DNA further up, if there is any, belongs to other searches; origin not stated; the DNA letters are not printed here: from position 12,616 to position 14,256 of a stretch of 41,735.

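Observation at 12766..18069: Low-GC glycan module: secreted beta-helix enzyme, Wzy-like polymerase and a mosaic tailspike (putative seroconversion + receptor cassette)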

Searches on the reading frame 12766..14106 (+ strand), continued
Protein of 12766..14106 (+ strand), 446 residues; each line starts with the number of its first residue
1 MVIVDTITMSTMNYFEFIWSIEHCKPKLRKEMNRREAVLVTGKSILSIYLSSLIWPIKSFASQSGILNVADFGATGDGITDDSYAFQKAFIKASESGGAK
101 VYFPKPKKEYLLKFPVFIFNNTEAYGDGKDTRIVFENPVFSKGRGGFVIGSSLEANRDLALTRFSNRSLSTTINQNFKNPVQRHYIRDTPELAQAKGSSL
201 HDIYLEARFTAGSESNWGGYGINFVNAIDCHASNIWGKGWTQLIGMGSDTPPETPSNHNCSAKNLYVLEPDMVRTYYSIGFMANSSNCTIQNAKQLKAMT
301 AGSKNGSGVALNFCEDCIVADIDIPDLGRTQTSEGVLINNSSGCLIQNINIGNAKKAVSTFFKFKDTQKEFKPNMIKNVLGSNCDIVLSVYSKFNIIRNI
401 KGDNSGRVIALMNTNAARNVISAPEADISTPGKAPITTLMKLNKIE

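Call 22: search_solved_structures(query=window:12766-14106:+, max_evalue=0.01, show_alignments=2)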
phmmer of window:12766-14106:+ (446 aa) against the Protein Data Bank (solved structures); distinct sequences matched with E-value up to 0.01: 10.
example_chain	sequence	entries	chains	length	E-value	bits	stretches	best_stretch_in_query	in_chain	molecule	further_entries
3zpp_A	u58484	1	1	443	2e-06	30.3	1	64-125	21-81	CELL WALL SURFACE ANCHOR FAMILY PROTEIN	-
4mr0_A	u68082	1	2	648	3e-06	29.7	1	64-125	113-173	Plasmin and fibronectin-binding protein A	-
7b8b_A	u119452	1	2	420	0.00013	24.3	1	66-113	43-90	Polygalacturonase ADPG2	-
3eqn_A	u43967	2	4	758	0.00021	23.7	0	67-141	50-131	Glucan 1,3-beta-glucosidase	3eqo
5m5z_A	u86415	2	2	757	0.00031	23.1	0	67-128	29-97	Beta-1,3-glucanase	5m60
5lw3_A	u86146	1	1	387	0.00031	23.1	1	68-105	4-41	Poly(beta-D-mannuronate) C5 epimerase 6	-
2pyg_A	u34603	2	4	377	0.00083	21.7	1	68-105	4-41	Poly(beta-D-mannuronate) C5 epimerase 4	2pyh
3jur_A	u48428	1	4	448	0.00087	21.6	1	67-127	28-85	Exo-poly-alpha-D-galacturonosidase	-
7jw4_A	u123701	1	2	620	0.0055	19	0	58-110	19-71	Glycoside hydrolase family 110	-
7jwf_A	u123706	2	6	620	0.0055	19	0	58-110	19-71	Glycoside hydrolase family 110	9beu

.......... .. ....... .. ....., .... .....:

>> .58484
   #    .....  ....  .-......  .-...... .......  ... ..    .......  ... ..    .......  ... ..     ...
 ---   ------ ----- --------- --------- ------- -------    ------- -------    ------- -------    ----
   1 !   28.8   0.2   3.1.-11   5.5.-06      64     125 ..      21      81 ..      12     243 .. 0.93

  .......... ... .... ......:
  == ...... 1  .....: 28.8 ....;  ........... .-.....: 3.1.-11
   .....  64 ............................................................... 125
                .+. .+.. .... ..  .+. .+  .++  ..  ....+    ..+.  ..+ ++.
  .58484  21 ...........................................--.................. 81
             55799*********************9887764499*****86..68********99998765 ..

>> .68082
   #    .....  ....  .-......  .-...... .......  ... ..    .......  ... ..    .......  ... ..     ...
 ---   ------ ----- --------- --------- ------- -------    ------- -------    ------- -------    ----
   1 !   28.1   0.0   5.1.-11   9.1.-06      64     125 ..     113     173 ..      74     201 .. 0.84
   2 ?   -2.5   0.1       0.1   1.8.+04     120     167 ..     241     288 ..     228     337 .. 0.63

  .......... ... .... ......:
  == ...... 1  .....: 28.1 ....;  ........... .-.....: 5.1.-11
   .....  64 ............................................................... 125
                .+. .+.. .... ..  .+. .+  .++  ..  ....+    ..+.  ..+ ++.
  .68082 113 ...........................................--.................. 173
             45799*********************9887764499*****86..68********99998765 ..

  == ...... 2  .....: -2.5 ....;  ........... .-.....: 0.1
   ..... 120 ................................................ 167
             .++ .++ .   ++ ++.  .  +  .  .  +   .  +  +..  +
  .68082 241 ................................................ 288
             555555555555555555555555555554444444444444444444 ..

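Call 34: predict_structure(alignment_id=A2)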
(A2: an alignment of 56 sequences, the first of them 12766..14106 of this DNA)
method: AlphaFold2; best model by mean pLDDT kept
length: 446 residues; sequences in the alignment: 56
mean_pLDDT: 89.3   pTM: 0.84
mean pLDDT of the five models: 89.3, 89.2, 89.2, 88.8, 88.5
residues with pLDDT >= 90: 333; 70-90: 61; 50-70: 20; < 50: 32
segments of 3 or more residues with pLDDT < 50: 1-13, 23-31, 55-59, 61-63
pLDDT, mean of each block of 10 residues (from residue 1): 35 50 47 70 72 47 76 98 97 96 98 97 98 95 91 95 88 95 95 98 97 79 98 98 96 97 98 94 98 98 95 98 98 97 98 98 89 98 98 97 97 95 88 88 93
secondary structure, 60 per line:
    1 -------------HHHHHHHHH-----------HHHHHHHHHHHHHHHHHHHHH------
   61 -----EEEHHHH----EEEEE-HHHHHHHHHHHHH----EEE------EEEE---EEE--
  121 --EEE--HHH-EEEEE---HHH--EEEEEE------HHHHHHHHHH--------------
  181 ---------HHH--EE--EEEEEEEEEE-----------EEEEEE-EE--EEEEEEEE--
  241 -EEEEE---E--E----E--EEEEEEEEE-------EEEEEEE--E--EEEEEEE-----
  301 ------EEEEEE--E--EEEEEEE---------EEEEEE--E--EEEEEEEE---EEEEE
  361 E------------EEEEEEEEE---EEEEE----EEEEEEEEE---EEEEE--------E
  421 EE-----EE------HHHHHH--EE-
elements in order: H14-22 H34-54 E66-68 H69-72 E77-81 H83-95 E100-102 E109-112 E116-118 E123-125 E132-136 E145-150 H157-166 E199-208 E220-225 E231-238 E242-246 E261-269 E277-283 E289-295 E307-312 E318-324 E334-339 E345-352 E356-361 E374-382 E386-390 E395-403 E407-411 E420-422 H436-441

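Call 37: fold_search(model_id=the predicted structure, library=pdb)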
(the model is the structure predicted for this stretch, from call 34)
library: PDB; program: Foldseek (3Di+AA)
matches with E <= 10: 443; with E <= 0.001: 152
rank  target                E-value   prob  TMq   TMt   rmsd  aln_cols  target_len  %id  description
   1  2pyg_B                6.6e-09  1.00  0.41  0.48   9.5       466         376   14  Azotobacter vinelandii Mannuronan C-5 epimerase AlgE4 A-module (released 2008-05-27)
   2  2pyg_A                1.8e-08  1.00  0.31  0.36  11.7       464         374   14  Azotobacter vinelandii Mannuronan C-5 epimerase AlgE4 A-module (released 2008-05-27)
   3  3zpp                  2.5e-08  1.00  0.47  0.49   8.0       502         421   13  Structure of the Streptococcus pneumoniae surface protein and adhesin PfbA (released 2013-05-29)
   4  5lw3                  2.5e-08  1.00  0.43  0.49   9.2       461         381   14  Azotobacter vinelandii Mannuronan C-5 epimerase AlgE6 A-module (released 2017-10-25)
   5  2pyh_B                3.9e-08  1.00  0.46  0.53   7.5       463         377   13  Azotobacter vinelandii Mannuronan C-5 epimerase AlgE4 A-module complexed with mannuronan trisaccharide (released 2008-05-27)
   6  2pyh_A                6.5e-08  1.00  0.45  0.52   8.1       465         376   14  Azotobacter vinelandii Mannuronan C-5 epimerase AlgE4 A-module complexed with mannuronan trisaccharide (released 2008-05-27)
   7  5zru_A                7.4e-08  1.00  0.37  0.30  11.7       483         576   14  Crystal structure of Agl-KA catalytic domain (released 2019-10-23)
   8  8ja4                  8.5e-08  1.00  0.48  0.45   5.9       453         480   12  Structure of the alginate epimerase/lyase (released 2024-05-08)
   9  4mr0_B                9.7e-08  1.00  0.49  0.49   7.1       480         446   16  Crystal structure of PfbA, a surface adhesin of Streptococcus pneumoniae (released 2014-02-05)
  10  3jur_A                1.0e-07  1.00  0.39  0.39  10.3       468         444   12  The crystal structure of a hyperthermoactive Exopolygalacturonase from Thermotoga maritima (released 2009-11-17)
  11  4mr0_A                1.1e-07  1.00  0.31  0.30  12.1       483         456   13  Crystal structure of PfbA, a surface adhesin of Streptococcus pneumoniae (released 2014-02-05)
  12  5olp_A                1.2e-07  1.00  0.44  0.45  10.1       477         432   14  Galacturonidase (released 2017-11-29)
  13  7b7a_A                2.7e-07  1.00  0.41  0.46   9.8       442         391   12  ENDO-POLYGALACTURONASE FROM ARABIDOPSIS THALIANA (released 2022-06-22)
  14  6nw9_B                2.7e-07  1.00  0.33  0.26  17.4       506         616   13  CRYSTAL STRUCTURE OF A TAILSPIKE PROTEIN 3 (TSP3, ORF212) FROM ESCHERICHIA COLI O157:H7 BACTERIOPHAGE CBA120 (released 2019-06-05)
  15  9ozl_D                3.5e-07  1.00  0.46  0.56   8.3       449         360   12  Crystal structure of the polysaccharide lyase RbmB from Vibrio cholerae (released 2026-03-11)
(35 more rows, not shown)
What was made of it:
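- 12859..14106 (+): Tat-signal beta-helix glycanase. The longest ORF starts at 12766; the probable start is ATG 12859, giving 415 aa. The signal is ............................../SQ and the mature part is a right-handed beta-helix. AlphaFold2 model with pLDDT 89.3 is a beta-helix (calls 34, 37).
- On Tat-exported EPS/capsule glycanase (WceF-like by function): 152 PDB matches at E of 0.001 or less; the 50 listed are almost all beta-helix enzymes or tailspikes (calls 34, 37).
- The top Foldseek matches are the mannuronan C5-epimerases AlgE4 and AlgE6 and an alginate epimerase/lyase (E about 1e-8, call 37).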

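Call 71: get_annotated_region(hit=H62, flank=1500)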
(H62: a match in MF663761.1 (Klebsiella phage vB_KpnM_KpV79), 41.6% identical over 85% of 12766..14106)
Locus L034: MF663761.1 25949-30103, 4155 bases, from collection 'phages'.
description: Klebsiella phage vB_KpnM_KpV79, complete genome.
organism: Klebsiella phage vB_KpnM_KpV79 (NCBI taxid 2041212)
taxonomy: Viruses; Duplodnaviria; Heunggongvirae; Uroviricota; Caudoviricetes; Jedunavirus; Jedunavirus KpV52
host: Klebsiella pneumoniae; source: sewage; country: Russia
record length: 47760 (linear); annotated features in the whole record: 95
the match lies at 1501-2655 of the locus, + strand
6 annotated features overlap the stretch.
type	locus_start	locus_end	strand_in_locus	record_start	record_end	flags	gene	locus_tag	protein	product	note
CDS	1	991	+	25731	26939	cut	-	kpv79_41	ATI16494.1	hypothetical protein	-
CDS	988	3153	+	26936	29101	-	-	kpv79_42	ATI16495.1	tail fiber protein / pectate lyase superfamily protein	-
CDS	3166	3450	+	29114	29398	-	-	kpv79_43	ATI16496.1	hypothetical protein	-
regulatory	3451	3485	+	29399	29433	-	-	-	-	terminator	rho-independent transcription terminator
CDS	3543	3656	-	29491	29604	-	-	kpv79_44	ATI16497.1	hypothetical protein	-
CDS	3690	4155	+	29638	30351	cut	-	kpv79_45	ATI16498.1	hypothetical protein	-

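Call 72: get_annotated_region(hit=H42, flank=1500)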
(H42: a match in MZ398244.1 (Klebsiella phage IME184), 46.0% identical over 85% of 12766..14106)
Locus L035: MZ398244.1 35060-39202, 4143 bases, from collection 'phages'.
description: Klebsiella phage IME184, complete genome.
organism: Klebsiella phage IME184 (NCBI taxid 2860373)
taxonomy: Viruses; Duplodnaviria; Heunggongvirae; Uroviricota; Caudoviricetes; Autographiviridae; Molineuxvirinae
host: Klebsiella pneumoniae; source: -; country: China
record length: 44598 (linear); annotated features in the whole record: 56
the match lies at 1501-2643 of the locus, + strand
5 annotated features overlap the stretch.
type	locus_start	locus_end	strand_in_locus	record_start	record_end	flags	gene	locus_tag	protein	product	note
CDS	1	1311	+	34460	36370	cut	-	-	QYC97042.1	non-contractile tail fiber protein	non-contractile tail fiber protein Gp17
CDS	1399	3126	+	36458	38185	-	-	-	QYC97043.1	non-contractile tail fiber protein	non-contractile tail fiber protein Gp17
CDS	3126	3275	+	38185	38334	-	-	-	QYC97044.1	hypothetical protein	-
CDS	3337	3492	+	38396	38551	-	-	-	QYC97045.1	hypothetical protein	-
CDS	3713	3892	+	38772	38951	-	-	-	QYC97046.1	hypothetical protein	-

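Call 73: get_annotated_region(hit=H43, flank=1500)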
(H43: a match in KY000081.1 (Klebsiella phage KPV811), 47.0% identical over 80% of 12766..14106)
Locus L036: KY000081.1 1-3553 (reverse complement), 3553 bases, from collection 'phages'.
description: Klebsiella phage KPV811, complete genome.
organism: Klebsiella phage KPV811 (NCBI taxid 1913574)
taxonomy: Viruses; Duplodnaviria; Heunggongvirae; Uroviricota; Caudoviricetes; Autographiviridae; Slopekvirinae; Drulisvirus; Drulisvirus KPV811
host: Klebsiella pneumoniae; source: -; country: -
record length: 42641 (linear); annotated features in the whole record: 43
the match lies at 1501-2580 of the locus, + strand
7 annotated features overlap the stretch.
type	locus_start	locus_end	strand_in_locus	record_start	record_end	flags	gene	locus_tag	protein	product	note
CDS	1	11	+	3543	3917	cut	-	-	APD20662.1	hypothetical protein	-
CDS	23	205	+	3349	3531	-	-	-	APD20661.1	hypothetical protein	-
CDS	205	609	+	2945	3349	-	-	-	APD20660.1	hypothetical protein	-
CDS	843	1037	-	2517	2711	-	-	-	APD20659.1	hypothetical protein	-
CDS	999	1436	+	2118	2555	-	-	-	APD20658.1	putative lysozyme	-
CDS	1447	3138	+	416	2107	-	-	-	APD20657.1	tail fibers protein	-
CDS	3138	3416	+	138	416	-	-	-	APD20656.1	hypothetical protein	-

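Call 88: search_solved_structures(query=A2, max_evalue=0.1, show_alignments=0)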
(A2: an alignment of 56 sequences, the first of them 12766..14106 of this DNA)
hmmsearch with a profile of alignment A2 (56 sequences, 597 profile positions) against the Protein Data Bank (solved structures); distinct sequences matched with E-value up to 0.1: 29.
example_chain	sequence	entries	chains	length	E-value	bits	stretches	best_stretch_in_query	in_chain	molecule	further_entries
3zpp_A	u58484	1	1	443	6.1e-11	44.7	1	53-124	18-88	CELL WALL SURFACE ANCHOR FAMILY PROTEIN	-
4mr0_A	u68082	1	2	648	1.2e-10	43.7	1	47-124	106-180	Plasmin and fibronectin-binding protein A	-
7sg7_A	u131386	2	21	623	2e-10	43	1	28-125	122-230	Gene 14 protein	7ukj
4urr_A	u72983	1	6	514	2.7e-10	42.6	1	24-125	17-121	BIFUNCTIONAL TAIL PROTEIN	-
2vbe_A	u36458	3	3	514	2.7e-10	42.6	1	24-125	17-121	TAILSPIKE-PROTEIN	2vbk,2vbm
3jur_A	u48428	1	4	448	2.7e-09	39.3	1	55-121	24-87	Exo-poly-alpha-D-galacturonosidase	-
5lw3_A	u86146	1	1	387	4.8e-08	35.1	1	60-105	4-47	Poly(beta-D-mannuronate) C5 epimerase 6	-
7chu_A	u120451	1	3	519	8.8e-07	31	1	43-132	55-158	Putative pectin lyase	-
2pyg_A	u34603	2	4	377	9.7e-07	30.8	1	60-104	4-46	Poly(beta-D-mannuronate) C5 epimerase 4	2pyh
5olp_A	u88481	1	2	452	2.3e-06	29.6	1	59-127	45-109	Pectate lyase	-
8xfq_A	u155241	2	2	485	3.4e-06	29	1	60-104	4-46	mannuronan 5-epimerase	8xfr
8ja4_A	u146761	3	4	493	3.5e-06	29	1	60-104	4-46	mannuronan 5-epimerase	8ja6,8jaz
7b8b_A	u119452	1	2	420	2.9e-05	25.9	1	55-104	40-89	Polygalacturonase ADPG2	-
3eqn_A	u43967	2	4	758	3.5e-05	25.7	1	60-132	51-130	Glucan 1,3-beta-glucosidase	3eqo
5m5z_A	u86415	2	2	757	6.4e-05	24.8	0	60-91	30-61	Beta-1,3-glucanase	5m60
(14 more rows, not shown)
